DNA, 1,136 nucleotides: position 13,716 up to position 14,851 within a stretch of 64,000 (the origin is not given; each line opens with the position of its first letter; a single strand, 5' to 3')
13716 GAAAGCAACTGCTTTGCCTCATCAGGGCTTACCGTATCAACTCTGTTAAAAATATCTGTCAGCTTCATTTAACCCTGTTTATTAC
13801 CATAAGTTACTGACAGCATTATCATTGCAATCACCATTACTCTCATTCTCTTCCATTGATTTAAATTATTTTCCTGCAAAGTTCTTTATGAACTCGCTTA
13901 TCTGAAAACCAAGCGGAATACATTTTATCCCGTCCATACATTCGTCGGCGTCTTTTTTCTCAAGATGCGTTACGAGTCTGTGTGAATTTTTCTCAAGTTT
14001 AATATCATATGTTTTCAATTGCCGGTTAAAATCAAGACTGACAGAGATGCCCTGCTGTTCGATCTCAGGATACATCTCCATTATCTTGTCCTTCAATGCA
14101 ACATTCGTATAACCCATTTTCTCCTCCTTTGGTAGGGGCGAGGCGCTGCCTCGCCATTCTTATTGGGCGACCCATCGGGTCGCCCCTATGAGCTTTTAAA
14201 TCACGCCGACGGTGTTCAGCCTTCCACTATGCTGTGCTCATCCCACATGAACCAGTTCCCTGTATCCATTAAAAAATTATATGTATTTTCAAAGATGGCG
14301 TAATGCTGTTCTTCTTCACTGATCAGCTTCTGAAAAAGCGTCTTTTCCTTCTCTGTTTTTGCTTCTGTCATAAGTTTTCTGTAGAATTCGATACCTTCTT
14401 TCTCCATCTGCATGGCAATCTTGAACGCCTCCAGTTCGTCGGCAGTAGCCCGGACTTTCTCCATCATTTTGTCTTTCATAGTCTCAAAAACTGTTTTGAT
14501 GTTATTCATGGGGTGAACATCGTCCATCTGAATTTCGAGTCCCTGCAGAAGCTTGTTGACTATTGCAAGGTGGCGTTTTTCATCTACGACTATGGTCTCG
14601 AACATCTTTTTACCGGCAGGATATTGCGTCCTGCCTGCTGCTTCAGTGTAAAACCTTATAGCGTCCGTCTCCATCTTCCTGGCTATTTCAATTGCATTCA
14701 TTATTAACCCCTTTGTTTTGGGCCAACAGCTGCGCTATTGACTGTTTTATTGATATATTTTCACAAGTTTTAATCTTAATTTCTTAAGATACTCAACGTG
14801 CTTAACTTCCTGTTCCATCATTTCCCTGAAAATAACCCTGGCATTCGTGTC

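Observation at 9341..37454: Dispersed GC-rich REP-like palindrome family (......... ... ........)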

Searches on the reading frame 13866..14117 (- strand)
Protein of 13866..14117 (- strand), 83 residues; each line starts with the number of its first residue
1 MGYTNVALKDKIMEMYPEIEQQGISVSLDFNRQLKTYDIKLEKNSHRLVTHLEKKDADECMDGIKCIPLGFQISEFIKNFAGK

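Call 30: search_protein_families(library=pfam, proteins=[window:13866-14117:-])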
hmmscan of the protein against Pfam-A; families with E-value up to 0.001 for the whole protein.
window:13866-14117:- (83 aa): 0 families

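Call 50: find_encoding_contigs(protein=window:13866-14117:-, flank=10000, max_places=8)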
Protein window:13866-14117:- (83 aa): 3 contigs read that carry it; 3 places shown.
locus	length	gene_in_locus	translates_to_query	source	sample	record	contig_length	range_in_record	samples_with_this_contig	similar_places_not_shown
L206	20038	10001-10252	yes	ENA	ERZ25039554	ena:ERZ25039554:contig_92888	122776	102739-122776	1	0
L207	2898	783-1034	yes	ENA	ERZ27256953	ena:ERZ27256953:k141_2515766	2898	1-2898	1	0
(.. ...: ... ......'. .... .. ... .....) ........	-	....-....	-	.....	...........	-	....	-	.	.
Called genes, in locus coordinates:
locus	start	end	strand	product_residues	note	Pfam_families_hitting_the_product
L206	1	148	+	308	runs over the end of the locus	PF00698:Acyl_transf_1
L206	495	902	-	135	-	PF01814:Hemerythrin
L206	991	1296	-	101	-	-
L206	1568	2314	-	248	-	PF01135:PCMT (weak), PF02353:CMAS (weak), PF13847:Methyltransf_31, PF08241:Methyltransf_11 (weak), PF13649:Methyltransf_25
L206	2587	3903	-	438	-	PF01979:Amidohydro_1, PF07969:Amidohydro_3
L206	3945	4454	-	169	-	PF02774:Semialdhyde_dhC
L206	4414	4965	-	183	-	PF01118:Semialdhyde_dh, PF02774:Semialdhyde_dhC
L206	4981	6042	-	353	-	PF00180:Iso_dh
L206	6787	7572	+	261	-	PF01370:Epimerase, PF16363:GDP_Man_Dehyd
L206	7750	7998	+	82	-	PF13083:KH_KhpA-B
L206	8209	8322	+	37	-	-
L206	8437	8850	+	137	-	-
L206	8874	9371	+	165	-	PF02915:Rubrerythrin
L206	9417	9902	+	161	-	PF02915:Rubrerythrin, PF13668:Ferritin_2 (weak)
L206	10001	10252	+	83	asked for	-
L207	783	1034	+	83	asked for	-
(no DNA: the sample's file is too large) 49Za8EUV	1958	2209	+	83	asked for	-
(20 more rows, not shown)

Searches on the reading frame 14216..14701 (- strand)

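Call 30: search_protein_families(library=pfam, proteins=[window:14216-14701:-])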
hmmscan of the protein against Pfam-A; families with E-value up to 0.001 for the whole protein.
window:14216-14701:- (161 aa): 3 families
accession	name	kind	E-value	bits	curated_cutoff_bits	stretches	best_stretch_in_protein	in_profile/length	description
PF02915.23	Rubrerythrin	-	1e-18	68.5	22.8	1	4-140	3-136/137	Rubrerythrin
PF13668.12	Ferritin_2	-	1.5e-05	25.5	24.7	1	5-140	7-135/138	Ferritin-like domain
PF09537.16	DUF2383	-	0.00012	22.6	30.8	0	92-135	5-48/111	Domain of unknown function (DUF2383)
